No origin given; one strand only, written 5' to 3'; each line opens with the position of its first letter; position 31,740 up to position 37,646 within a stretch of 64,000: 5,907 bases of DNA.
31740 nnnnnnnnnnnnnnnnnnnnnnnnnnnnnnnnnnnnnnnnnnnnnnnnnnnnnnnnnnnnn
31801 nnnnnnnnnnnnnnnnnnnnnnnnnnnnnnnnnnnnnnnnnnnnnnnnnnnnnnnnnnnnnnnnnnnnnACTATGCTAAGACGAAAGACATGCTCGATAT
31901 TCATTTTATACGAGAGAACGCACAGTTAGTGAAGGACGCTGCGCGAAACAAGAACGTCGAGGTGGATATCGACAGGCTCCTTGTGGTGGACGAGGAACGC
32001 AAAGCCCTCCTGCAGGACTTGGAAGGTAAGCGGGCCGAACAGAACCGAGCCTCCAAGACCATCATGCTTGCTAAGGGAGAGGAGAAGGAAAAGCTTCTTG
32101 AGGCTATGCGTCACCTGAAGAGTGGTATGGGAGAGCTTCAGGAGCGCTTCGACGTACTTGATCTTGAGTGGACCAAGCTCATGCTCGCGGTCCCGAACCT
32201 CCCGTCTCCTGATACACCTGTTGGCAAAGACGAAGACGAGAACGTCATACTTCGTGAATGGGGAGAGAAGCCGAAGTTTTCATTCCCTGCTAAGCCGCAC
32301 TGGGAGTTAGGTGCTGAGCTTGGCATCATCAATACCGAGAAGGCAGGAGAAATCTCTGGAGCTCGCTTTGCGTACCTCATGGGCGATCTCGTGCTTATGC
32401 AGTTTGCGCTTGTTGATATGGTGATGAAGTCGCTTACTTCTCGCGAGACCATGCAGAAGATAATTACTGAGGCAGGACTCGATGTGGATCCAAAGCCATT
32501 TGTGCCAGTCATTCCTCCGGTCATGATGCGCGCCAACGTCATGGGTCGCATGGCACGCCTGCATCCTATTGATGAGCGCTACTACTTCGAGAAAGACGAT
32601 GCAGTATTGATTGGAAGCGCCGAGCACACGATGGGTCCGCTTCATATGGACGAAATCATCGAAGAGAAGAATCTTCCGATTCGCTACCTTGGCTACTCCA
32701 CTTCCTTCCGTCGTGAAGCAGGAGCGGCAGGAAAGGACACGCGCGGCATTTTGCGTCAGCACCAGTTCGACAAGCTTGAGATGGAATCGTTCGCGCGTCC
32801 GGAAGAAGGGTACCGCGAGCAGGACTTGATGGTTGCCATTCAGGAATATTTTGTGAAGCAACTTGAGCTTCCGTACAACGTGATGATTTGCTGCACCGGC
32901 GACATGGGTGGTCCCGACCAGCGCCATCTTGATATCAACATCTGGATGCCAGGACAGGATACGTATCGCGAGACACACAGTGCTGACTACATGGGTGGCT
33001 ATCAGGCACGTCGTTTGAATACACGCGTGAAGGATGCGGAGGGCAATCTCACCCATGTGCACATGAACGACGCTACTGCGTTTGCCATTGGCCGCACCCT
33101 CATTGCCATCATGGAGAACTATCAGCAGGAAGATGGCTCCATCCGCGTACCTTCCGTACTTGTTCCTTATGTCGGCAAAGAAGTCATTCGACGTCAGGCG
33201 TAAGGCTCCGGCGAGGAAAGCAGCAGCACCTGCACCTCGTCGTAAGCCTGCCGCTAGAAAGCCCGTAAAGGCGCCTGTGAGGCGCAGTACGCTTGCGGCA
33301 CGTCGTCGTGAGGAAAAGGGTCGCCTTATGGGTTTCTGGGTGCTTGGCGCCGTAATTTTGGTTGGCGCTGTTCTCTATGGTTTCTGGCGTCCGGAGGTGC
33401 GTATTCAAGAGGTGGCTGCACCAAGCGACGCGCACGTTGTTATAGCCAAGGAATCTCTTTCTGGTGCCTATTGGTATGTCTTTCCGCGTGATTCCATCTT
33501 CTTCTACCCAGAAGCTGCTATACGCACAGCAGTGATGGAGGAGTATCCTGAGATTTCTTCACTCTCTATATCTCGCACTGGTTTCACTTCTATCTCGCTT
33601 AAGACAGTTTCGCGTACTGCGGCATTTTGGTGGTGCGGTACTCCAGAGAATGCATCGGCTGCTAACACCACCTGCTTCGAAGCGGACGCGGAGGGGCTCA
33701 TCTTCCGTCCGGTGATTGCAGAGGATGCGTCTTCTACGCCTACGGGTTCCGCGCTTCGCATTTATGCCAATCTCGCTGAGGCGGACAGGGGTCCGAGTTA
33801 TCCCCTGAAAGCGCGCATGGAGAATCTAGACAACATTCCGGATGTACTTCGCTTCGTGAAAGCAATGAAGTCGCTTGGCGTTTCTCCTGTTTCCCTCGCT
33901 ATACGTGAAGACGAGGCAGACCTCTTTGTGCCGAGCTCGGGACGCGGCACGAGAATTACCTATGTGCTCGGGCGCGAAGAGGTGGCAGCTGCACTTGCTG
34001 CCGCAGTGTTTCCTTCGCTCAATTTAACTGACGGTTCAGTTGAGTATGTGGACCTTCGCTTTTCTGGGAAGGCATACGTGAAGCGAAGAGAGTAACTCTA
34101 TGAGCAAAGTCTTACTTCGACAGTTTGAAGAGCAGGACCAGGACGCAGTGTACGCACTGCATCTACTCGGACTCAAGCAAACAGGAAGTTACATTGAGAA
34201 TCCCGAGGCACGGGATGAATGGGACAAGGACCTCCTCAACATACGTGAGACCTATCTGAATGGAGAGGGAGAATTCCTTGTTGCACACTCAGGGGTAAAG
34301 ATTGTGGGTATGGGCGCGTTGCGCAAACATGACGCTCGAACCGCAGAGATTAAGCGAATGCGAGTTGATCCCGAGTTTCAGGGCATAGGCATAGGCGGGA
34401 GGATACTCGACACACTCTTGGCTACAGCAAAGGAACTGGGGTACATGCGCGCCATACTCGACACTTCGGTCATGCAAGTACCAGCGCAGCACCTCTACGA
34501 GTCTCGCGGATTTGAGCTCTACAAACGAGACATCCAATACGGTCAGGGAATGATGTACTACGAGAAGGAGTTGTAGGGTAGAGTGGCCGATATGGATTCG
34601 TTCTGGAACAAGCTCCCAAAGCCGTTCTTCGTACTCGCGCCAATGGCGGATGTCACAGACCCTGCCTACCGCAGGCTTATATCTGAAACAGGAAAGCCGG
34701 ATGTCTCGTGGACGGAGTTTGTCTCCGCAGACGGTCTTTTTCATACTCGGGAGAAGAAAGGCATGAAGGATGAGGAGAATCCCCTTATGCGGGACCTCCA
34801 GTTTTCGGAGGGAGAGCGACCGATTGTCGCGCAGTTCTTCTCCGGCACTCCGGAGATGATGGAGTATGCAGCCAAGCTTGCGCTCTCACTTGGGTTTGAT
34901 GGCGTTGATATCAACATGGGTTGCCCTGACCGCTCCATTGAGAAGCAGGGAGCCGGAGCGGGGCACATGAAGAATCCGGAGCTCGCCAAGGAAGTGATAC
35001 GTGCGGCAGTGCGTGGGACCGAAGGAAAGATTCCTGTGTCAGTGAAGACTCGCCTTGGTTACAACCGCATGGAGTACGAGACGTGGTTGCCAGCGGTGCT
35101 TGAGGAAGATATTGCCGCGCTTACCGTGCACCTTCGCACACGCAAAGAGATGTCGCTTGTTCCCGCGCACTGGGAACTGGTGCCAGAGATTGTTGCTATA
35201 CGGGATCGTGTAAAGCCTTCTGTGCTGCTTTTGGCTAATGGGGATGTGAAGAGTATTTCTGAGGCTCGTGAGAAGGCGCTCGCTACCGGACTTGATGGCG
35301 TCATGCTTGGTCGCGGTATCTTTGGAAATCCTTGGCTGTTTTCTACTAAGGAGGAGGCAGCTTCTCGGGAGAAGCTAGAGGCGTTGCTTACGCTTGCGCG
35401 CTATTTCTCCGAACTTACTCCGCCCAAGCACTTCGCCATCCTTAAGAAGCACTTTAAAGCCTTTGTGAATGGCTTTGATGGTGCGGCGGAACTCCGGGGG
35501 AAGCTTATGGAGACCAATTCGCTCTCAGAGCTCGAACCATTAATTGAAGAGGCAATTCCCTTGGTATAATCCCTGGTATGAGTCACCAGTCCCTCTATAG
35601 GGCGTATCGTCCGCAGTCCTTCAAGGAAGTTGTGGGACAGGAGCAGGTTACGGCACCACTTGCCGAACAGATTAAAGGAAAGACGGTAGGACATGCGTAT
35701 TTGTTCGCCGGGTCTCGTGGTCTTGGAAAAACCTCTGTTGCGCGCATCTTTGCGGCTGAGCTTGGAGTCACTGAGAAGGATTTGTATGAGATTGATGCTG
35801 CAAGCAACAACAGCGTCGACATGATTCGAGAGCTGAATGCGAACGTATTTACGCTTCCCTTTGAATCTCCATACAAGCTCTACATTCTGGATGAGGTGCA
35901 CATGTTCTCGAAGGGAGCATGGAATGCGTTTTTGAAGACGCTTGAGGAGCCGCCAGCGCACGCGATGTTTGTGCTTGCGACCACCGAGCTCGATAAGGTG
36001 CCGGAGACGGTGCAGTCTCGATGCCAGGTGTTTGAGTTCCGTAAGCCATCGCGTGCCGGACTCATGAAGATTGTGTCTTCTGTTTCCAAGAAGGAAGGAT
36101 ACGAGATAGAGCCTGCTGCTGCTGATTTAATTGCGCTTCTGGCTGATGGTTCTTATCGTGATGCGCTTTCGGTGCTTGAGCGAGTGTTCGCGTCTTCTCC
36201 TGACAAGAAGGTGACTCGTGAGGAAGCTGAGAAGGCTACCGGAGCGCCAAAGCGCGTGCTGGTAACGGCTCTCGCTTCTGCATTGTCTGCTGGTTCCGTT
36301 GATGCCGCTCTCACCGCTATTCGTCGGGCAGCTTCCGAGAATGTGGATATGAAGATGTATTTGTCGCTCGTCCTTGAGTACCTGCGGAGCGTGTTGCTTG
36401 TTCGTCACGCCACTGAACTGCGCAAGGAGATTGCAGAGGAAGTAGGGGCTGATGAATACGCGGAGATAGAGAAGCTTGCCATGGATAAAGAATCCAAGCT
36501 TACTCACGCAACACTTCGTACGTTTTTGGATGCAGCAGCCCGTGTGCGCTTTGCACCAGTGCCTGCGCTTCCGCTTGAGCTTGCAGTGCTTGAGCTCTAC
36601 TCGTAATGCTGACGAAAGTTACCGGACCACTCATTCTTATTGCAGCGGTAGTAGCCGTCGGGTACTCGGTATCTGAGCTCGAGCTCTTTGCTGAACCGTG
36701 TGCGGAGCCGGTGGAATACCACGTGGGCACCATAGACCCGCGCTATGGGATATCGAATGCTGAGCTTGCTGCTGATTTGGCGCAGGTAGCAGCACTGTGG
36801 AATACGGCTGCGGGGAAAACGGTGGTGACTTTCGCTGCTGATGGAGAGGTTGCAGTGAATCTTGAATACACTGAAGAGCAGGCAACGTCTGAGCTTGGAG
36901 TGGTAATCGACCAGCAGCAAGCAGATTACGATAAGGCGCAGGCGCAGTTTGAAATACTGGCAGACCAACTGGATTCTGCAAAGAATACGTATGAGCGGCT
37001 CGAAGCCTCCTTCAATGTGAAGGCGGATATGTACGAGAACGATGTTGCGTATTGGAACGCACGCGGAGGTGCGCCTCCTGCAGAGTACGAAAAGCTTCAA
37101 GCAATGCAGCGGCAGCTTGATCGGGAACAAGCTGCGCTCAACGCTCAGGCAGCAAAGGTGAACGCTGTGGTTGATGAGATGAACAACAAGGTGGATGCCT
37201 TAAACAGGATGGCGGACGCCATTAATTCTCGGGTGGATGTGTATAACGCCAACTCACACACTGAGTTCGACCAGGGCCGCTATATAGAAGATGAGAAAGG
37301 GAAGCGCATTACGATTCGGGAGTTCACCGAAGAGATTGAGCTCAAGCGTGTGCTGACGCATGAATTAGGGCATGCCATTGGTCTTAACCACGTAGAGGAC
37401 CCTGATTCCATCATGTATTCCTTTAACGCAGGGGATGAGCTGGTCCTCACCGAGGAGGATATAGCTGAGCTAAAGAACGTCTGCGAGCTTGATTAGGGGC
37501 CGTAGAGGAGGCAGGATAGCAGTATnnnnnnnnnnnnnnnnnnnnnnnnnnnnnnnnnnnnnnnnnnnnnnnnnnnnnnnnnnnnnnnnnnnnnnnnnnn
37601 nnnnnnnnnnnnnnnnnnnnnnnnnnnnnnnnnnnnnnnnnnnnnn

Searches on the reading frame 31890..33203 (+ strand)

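Call 7: search_protein_families(library=pfam, proteins=[window:31890-33203:+], max_evalue=0.001)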
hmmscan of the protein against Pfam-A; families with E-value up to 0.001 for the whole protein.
window:31890-33203:+ (437 aa): 2 families
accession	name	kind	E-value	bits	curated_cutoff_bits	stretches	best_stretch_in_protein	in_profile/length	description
PF00587.30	tRNA-synt_2b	-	2.7e-29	102.9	29.3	1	235-411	8-179/179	tRNA synthetase class II core domain (G, H, P, S and T)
PF02403.27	Seryl_tRNA_N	-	3.5e-21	75.9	28.2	1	1-105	1-108/108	Seryl-tRNA synthetase N-terminal domain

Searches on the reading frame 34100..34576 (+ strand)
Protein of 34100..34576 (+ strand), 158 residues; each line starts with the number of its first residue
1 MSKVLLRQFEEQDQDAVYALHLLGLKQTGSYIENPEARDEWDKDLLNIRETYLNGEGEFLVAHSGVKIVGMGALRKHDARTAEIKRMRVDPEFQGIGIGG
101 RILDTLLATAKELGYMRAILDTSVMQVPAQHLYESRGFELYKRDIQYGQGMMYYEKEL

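Call 73: search_protein_families(library=pfam, proteins=[window:34100-34576:+], max_evalue=0.0001)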
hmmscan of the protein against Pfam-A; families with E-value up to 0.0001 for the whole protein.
window:34100-34576:+ (158 aa): 4 families
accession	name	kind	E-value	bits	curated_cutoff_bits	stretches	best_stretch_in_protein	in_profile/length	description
PF00583.31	Acetyltransf_1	-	7.1e-17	62.2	20.7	1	36-138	11-116/116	Acetyltransferase (GNAT) family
PF13508.13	Acetyltransf_7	-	4.1e-15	56.4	27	1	57-139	3-83/84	Acetyltransferase (GNAT) domain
PF13673.13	Acetyltransf_10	-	7.3e-12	45.8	23.6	1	47-152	21-120/128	Acetyltransferase (GNAT) domain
PF13302.13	Acetyltransf_3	-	4.6e-06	27.8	25.4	1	4-139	2-138/138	Acetyltransferase (GNAT) domain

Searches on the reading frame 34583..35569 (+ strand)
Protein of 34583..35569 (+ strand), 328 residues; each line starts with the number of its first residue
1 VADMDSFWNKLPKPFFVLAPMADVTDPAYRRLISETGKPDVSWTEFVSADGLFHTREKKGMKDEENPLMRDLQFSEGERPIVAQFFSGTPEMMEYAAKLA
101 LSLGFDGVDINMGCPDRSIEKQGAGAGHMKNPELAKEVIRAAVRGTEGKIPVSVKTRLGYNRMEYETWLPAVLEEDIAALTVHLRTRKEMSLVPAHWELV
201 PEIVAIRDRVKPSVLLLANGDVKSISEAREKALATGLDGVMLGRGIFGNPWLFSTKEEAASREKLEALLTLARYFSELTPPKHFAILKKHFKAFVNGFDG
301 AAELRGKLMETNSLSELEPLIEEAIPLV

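Call 73: search_protein_families(library=pfam, proteins=[window:34583-35569:+], max_evalue=0.0001)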
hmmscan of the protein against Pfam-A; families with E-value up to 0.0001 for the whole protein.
window:34583-35569:+ (328 aa): 1 family
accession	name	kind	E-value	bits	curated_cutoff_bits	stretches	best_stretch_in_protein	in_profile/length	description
PF01207.24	Dus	-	3.9e-55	187.6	20.4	1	18-323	2-304/311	Dihydrouridine synthase (Dus)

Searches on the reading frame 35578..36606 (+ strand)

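Call 75: search_protein_families(library=pfam, proteins=[window:35578-36606:+], max_evalue=0.0001)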
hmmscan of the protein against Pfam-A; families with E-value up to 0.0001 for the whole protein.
window:35578-36606:+ (342 aa): 6 families
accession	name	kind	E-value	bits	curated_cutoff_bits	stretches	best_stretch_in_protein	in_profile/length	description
PF13177.12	DNA_pol3_delta2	-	1.5e-29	103.5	27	2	77-156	80-159/161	DNA polymerase III, delta subunit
PF00004.35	AAA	-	5e-10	40.4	21.2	1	42-152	2-126/131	ATPase family associated with various cellular activities (AAA)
PF12169.13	DNA_pol3_gamma3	-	7.8e-09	35.9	24.4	1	212-341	1-128/143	DNA polymerase III subunits gamma and tau domain III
PF05496.18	RuvB_N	-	4.1e-08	33.6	27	1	11-122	2-108/159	Holliday junction DNA helicase RuvB P-loop domain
PF22608.2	DNAX_ATPase_lid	-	5.8e-07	29.6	27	1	167-202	7-42/49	DNA polymerase III clamp loader subunit, ATPase lid domain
PF13173.12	AAA_14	-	7.7e-05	23.1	27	0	40-135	4-97/129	AAA domain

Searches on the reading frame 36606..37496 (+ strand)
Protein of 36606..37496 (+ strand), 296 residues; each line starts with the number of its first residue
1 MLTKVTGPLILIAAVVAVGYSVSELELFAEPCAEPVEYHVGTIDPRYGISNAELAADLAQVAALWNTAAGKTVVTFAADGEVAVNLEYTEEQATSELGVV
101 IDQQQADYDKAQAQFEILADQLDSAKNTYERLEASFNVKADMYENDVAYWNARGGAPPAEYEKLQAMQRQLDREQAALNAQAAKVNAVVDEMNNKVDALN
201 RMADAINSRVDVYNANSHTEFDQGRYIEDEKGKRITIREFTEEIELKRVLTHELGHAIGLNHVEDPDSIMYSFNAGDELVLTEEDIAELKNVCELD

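Call 75: search_protein_families(library=pfam, proteins=[window:36606-37496:+], max_evalue=0.0001)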
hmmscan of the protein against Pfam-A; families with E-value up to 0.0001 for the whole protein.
window:36606-37496:+ (296 aa): 1 family
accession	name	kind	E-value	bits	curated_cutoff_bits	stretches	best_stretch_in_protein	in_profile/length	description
PF00413.30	Peptidase_M10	-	7.2e-11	42.6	24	1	214-290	83-155/159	Matrixin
